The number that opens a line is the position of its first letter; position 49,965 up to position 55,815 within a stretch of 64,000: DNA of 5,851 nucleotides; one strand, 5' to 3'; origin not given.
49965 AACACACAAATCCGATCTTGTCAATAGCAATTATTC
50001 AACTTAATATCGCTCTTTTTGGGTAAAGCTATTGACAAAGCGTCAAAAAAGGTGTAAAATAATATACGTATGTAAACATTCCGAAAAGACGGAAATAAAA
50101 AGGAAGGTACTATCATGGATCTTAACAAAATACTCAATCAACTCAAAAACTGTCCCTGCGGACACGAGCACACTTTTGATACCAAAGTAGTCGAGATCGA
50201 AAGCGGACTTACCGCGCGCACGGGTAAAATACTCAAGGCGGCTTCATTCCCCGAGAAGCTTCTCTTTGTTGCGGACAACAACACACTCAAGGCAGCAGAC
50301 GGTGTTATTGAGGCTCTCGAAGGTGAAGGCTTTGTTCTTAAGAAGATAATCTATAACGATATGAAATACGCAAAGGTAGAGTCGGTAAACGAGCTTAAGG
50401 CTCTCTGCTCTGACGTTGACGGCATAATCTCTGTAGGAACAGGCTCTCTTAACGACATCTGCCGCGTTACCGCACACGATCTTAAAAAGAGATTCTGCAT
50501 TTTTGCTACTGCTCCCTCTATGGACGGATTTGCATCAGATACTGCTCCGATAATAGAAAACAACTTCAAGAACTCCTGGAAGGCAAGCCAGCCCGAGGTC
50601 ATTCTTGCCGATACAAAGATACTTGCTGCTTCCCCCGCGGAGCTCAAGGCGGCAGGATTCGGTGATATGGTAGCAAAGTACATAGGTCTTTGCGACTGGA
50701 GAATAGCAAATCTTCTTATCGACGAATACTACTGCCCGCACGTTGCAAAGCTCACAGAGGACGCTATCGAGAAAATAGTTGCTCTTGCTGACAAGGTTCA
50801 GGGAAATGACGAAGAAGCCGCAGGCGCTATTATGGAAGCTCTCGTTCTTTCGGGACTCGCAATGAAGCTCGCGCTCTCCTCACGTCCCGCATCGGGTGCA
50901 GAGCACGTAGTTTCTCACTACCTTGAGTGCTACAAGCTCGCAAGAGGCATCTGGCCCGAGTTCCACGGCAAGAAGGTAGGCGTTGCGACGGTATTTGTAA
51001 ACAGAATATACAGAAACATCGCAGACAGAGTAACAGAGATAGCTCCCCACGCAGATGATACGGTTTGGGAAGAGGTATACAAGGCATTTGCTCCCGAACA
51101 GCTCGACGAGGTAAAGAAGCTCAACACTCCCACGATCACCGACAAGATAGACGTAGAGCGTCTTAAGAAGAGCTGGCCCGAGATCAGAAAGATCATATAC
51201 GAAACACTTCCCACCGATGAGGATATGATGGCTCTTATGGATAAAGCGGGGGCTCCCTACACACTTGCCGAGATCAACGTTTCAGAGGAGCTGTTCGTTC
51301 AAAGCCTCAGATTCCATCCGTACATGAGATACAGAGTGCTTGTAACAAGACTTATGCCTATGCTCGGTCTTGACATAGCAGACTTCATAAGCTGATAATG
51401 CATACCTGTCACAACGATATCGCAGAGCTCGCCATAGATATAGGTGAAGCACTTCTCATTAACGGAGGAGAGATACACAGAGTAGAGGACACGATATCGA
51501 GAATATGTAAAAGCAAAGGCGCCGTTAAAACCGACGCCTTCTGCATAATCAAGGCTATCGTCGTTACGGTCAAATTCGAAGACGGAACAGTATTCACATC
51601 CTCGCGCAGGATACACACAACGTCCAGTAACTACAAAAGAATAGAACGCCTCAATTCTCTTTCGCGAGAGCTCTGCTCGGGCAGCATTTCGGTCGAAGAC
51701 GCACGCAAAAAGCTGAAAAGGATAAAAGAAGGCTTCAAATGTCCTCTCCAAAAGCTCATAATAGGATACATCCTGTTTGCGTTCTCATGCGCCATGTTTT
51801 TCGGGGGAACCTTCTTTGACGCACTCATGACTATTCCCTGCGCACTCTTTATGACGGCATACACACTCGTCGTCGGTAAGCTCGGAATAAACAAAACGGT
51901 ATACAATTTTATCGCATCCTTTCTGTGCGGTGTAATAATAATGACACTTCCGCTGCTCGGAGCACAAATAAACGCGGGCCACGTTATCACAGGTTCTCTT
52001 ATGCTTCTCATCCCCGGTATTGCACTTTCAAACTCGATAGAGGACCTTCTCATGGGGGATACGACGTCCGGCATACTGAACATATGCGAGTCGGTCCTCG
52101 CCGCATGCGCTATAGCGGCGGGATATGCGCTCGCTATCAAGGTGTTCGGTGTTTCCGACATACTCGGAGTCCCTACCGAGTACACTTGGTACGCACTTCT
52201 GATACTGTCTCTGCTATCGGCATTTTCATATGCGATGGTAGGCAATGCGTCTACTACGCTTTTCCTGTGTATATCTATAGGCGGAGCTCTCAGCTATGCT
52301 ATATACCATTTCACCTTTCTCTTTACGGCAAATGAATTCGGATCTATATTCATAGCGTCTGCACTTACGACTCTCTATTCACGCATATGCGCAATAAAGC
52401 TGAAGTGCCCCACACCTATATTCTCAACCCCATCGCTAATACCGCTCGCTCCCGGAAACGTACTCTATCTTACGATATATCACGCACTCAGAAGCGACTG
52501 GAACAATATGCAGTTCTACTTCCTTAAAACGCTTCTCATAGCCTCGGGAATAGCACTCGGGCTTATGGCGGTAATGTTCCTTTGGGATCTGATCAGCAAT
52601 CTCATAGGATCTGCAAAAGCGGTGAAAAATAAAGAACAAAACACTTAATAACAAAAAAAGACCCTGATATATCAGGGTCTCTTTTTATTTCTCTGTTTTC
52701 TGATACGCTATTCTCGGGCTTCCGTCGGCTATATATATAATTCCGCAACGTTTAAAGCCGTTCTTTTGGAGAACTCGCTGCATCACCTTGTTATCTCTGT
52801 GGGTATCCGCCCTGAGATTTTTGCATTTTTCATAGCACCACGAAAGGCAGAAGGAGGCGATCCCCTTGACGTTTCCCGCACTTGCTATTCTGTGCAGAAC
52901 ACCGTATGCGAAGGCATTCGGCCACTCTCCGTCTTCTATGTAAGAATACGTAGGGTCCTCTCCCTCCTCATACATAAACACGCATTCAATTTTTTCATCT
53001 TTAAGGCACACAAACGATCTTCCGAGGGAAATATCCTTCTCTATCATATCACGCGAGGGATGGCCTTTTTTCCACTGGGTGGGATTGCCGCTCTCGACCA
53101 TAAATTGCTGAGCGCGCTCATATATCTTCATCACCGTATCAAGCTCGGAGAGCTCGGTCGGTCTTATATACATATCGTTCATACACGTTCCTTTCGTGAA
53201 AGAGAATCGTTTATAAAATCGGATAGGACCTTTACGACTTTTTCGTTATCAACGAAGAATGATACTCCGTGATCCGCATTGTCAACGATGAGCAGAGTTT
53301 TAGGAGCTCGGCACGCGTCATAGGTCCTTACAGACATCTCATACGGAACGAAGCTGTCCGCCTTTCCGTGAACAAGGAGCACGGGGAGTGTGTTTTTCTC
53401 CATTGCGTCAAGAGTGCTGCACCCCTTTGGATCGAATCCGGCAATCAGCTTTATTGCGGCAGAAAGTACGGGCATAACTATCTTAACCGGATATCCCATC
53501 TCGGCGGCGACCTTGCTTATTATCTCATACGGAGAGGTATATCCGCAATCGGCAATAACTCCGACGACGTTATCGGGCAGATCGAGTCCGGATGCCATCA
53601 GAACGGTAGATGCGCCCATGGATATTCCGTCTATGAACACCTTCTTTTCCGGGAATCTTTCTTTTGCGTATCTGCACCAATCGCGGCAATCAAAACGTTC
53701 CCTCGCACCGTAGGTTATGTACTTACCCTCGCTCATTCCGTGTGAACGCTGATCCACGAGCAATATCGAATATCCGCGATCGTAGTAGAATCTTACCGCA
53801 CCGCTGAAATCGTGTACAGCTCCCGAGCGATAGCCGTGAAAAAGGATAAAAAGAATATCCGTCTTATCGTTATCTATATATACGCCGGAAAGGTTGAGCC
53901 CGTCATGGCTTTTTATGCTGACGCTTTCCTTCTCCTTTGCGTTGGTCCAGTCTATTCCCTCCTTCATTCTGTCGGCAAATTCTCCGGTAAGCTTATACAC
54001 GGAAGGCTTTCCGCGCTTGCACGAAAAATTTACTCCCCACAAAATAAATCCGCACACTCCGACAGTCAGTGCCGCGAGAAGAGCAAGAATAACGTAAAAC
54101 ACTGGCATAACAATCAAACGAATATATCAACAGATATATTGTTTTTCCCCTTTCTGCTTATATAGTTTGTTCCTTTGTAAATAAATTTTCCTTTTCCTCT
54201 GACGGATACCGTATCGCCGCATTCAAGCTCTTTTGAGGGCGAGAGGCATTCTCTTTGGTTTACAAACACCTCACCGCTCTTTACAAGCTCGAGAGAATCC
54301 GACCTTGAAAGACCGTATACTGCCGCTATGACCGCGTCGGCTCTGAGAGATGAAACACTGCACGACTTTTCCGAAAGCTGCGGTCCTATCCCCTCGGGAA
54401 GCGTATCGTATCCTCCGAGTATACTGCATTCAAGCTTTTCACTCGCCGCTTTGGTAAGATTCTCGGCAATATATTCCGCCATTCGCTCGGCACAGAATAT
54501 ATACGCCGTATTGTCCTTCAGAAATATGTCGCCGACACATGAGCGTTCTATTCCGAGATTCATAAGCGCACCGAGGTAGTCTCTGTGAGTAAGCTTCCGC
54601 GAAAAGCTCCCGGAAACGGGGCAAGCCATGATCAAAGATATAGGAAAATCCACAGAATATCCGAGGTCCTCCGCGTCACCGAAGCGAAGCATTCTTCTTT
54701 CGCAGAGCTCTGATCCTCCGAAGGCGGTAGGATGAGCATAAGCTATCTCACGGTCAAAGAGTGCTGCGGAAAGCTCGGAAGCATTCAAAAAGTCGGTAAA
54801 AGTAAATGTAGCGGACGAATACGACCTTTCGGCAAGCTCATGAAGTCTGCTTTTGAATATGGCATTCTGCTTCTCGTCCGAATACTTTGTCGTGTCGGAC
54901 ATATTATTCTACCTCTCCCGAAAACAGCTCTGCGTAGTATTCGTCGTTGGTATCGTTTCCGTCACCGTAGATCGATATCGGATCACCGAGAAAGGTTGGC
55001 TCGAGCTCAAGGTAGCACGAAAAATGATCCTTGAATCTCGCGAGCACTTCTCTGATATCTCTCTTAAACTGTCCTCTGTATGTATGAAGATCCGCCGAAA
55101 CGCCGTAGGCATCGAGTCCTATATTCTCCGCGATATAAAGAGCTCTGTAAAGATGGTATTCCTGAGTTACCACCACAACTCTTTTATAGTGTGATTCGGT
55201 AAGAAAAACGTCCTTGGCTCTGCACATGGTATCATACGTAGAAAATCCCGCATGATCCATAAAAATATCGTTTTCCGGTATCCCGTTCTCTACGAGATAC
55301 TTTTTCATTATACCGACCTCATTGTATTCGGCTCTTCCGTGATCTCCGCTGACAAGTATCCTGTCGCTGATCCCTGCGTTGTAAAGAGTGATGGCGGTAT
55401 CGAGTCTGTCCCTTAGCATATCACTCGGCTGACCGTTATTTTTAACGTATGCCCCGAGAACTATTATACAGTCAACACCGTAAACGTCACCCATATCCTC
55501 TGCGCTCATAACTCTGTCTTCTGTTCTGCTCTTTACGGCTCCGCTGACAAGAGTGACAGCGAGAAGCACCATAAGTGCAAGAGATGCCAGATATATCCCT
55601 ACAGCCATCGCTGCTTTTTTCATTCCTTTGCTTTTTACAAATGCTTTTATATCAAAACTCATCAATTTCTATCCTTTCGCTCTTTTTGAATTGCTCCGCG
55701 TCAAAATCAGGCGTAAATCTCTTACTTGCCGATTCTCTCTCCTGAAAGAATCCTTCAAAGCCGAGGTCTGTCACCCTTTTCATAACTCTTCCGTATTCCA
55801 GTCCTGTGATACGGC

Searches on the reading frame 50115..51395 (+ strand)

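Call 75: search_protein_families(library=pfam, proteins=[window:50115-51395:+], max_evalue=0.00001)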
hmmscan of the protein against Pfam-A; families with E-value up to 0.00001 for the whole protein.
window:50115-51395:+ (426 aa): 2 families
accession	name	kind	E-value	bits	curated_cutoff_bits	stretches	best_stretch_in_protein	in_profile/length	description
PF13685.12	Fe-ADH_2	-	2e-23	83.5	28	1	28-174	2-149/149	Iron-containing alcohol dehydrogenase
PF00465.25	Fe-ADH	-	1.1e-06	28.8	31.3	1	28-125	6-105/168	Iron-containing alcohol dehydrogenase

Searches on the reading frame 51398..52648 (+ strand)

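Call 74: search_protein_families(library=pfam, proteins=[window:51398-52648:+], max_evalue=0.00001)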
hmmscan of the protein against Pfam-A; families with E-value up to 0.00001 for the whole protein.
window:51398-52648:+ (416 aa): 2 families
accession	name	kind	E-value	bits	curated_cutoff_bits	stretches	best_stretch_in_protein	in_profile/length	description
PF06738.18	ThrE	-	2.9e-61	207.5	26.3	2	11-249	2-240/241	Putative threonine/serine exporter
PF12821.13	ThrE_2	-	1.8e-23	83.7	27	1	268-394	2-128/129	Threonine/Serine exporter, ThrE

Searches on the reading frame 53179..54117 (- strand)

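Call 74: search_protein_families(library=pfam, proteins=[window:53179-54117:-], max_evalue=0.00001)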
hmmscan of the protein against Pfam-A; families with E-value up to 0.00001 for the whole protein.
window:53179-54117:- (312 aa): 5 families
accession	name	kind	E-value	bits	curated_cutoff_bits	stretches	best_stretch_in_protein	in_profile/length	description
PF12146.15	Hydrolase_4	-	8.6e-16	58.4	27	1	89-190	6-107/239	Serine aminopeptidase, S33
PF00561.26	Abhydrolase_1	-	5.7e-08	33.2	25.8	0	89-198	2-108/245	alpha/beta hydrolase fold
PF02129.25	Peptidase_S15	-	8.9e-08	32.6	23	0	75-198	46-134/262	X-Pro dipeptidyl-peptidase (S15 family)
PF00326.27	Peptidase_S9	-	2.1e-07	31.1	22.6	1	108-306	7-210/213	Prolyl oligopeptidase family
PF08386.16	Abhydrolase_4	-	8.5e-06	26.3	21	0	240-304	31-93/103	TAP-like protein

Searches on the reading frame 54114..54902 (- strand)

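Call 74: search_protein_families(library=pfam, proteins=[window:54114-54902:-], max_evalue=0.00001)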
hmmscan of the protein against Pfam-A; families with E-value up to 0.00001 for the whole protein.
window:54114-54902:- (262 aa): 1 family
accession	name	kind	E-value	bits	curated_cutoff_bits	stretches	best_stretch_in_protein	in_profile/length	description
PF17774.7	YlmH_RBD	-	1.5e-13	51.3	23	1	102-156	20-74/84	Putative RNA-binding domain in YlmH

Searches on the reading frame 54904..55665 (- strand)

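Call 74: search_protein_families(library=pfam, proteins=[window:54904-55665:-], max_evalue=0.00001)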
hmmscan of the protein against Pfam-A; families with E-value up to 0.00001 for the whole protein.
window:54904-55665:- (253 aa): 1 family
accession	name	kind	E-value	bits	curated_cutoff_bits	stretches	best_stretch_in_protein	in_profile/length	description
PF02698.23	DUF218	-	2.4e-27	95.9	27.6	1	65-206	1-130/133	DUF218 domain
